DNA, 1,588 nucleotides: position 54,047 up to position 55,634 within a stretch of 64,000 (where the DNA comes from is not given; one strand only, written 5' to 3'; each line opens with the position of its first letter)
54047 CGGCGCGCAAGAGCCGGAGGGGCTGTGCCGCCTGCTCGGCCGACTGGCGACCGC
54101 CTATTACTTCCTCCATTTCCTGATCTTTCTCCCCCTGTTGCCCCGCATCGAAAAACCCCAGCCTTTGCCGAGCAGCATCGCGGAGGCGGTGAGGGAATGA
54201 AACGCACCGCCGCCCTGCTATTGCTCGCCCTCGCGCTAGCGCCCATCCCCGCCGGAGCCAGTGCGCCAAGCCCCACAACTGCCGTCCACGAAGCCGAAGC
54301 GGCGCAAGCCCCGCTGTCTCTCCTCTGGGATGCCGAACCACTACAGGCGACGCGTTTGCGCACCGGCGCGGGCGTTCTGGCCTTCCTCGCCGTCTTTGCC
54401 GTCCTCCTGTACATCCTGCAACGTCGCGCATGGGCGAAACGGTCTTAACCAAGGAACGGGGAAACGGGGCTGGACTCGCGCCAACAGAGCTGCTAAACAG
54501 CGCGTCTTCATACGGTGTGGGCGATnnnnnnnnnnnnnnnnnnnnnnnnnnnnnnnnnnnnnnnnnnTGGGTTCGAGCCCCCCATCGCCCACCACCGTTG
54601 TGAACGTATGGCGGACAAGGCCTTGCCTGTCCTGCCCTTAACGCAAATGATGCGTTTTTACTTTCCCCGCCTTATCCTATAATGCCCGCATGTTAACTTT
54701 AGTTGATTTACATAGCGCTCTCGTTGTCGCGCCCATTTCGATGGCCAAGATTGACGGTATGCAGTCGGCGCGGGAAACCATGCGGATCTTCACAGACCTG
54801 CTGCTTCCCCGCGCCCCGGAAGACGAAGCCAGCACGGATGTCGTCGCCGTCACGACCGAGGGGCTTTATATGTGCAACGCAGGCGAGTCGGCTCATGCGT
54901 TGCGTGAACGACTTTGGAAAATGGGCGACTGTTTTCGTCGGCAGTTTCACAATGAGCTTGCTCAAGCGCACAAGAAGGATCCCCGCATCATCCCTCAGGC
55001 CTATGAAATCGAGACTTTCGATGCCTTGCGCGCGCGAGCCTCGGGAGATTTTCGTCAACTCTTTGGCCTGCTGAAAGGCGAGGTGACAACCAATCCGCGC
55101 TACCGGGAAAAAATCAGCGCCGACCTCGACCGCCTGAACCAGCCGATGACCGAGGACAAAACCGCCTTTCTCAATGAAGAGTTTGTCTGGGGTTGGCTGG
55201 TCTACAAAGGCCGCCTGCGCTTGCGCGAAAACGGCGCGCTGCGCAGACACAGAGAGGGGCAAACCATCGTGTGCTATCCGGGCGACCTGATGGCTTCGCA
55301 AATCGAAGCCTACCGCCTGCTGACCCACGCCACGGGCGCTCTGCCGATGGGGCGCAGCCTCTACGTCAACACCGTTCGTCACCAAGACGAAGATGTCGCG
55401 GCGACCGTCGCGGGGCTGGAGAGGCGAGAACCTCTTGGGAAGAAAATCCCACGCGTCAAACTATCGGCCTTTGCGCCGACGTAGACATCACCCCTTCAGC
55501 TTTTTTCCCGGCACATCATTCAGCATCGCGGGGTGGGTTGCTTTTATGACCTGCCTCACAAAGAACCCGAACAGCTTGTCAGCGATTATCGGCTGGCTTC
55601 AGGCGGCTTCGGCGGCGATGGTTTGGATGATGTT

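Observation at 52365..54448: bc1-type operon with a 'headless' cytochrome c1 and a PEWY-to-PAWY cytochrome b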

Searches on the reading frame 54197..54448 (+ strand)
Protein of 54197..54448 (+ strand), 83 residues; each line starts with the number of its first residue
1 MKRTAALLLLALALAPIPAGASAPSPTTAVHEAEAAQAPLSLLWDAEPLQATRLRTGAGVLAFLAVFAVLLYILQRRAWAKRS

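Call 4: search_protein_families(library=pfam, proteins=[window:54197-54448:+], max_evalue=1)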
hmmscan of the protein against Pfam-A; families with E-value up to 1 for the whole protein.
window:54197-54448:+ (83 aa): 1 family
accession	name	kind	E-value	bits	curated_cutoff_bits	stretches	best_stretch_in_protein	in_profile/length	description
PF02167.20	Cytochrom_C1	-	7.9e-06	26.1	22.8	1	41-81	178-218/219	Cytochrome C1 family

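Call 5: search_protein_families(library=ncbifam, proteins=[window:54197-54448:+], max_evalue=1)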
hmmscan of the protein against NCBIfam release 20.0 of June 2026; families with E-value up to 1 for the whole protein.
window:54197-54448:+ (83 aa): 0 families

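Call 6: find_homologous_proteins(query=window:54197-54448:+, max_evalue=0.01)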
Query window:54197-54448:+: 214 candidates shared short words with the query, none scored E <= 0.01.

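Call 7: search_solved_structures(query=window:54197-54448:+, max_evalue=10, show_alignments=3)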
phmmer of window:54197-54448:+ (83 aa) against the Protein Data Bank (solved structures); distinct sequences matched with E-value up to 10: 27.
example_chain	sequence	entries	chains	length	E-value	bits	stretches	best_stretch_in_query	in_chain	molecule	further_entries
8asi_C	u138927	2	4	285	0.00016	25.5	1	30-80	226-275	Cytochrome c1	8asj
2qjk_B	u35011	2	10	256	0.00017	25.5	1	30-80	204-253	Cytochrome c1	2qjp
2fyn_B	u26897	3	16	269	0.00018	25.4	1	30-80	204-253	Cytochrome c1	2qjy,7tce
5kkz_B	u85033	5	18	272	0.00018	25.4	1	30-80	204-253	Cytochrome c1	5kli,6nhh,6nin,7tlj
2yiu_B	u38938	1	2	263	0.0027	21.6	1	28-80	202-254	CYTOCHROME C1, HEME PROTEIN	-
6xi0_D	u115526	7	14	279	0.0031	21.4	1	32-81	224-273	Cytochrome c1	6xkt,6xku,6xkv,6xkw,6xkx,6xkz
1zrt_D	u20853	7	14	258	0.0032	21.4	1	32-81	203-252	Cytochrome c1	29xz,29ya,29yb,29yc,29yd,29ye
9fks_b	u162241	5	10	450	0.015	19.3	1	28-80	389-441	Cytochrome c1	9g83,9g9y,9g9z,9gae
1qcr_D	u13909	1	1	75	0.081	17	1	36-80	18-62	UBIQUINOL CYTOCHROME C OXIDOREDUCTASE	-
3cwb_D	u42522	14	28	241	0.16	16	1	39-80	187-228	MITOCHONDRIAL CYTOCHROME C1, HEME PROTEIN | CYTOCHROME C1, HEME PROTEIN, MITOCHONDRIAL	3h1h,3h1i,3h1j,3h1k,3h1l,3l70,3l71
9bpl_A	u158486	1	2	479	0.33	15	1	17-75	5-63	Adenylosuccinate lyase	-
5xte_H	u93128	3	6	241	0.35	15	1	37-80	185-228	Cytochrome c1, heme protein, mitochondrial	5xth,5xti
8smr_J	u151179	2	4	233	0.38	14.8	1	41-79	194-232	Cytochrome c1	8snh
1bcc_D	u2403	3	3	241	0.51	14.4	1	37-80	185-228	UBIQUINOL CYTOCHROME C OXIDOREDUCTASE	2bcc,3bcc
4v46_BA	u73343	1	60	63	0.53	14.4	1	14-34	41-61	Tumor necrosis factor receptor superfamily member 13C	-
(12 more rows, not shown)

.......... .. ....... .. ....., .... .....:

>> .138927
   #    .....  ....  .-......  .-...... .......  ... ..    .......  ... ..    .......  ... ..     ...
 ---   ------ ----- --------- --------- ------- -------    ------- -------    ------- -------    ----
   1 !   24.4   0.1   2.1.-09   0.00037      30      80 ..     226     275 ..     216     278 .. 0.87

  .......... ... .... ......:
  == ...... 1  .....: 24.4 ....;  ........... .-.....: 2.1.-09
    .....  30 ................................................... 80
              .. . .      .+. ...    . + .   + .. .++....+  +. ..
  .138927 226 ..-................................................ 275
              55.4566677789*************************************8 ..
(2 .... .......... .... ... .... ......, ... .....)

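Call 24: search_protein_representatives(protein=window:54197-54448:+)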
Query: 83 residues. Proteins with E-value up to 0.001 (for the whole library): 4; up to 1e-10: 1; up to 1e-30: 0. The best 4 are listed.
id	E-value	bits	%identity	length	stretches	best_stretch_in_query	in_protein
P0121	1.1e-19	86.4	-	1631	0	-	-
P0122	2.5e-04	37.6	47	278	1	23-80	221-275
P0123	5.5e-04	36.6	45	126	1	25-79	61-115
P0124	6.4e-04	36.4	47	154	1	37-81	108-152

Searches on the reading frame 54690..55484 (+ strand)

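Call 4: search_protein_families(library=pfam, proteins=[window:54690-55484:+], max_evalue=1)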
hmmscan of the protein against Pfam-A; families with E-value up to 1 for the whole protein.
window:54690-55484:+ (264 aa): 0 families

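Call 5: search_protein_families(library=ncbifam, proteins=[window:54690-55484:+], max_evalue=1)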
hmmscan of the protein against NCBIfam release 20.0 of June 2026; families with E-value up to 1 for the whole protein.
window:54690-55484:+ (264 aa): 1 family
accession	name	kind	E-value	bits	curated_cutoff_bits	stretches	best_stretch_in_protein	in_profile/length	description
NF047711.1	PutUtilRegPtrR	equivalog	0.18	10.9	400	0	6-39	138-171/283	putrescine utilization regulator PtrR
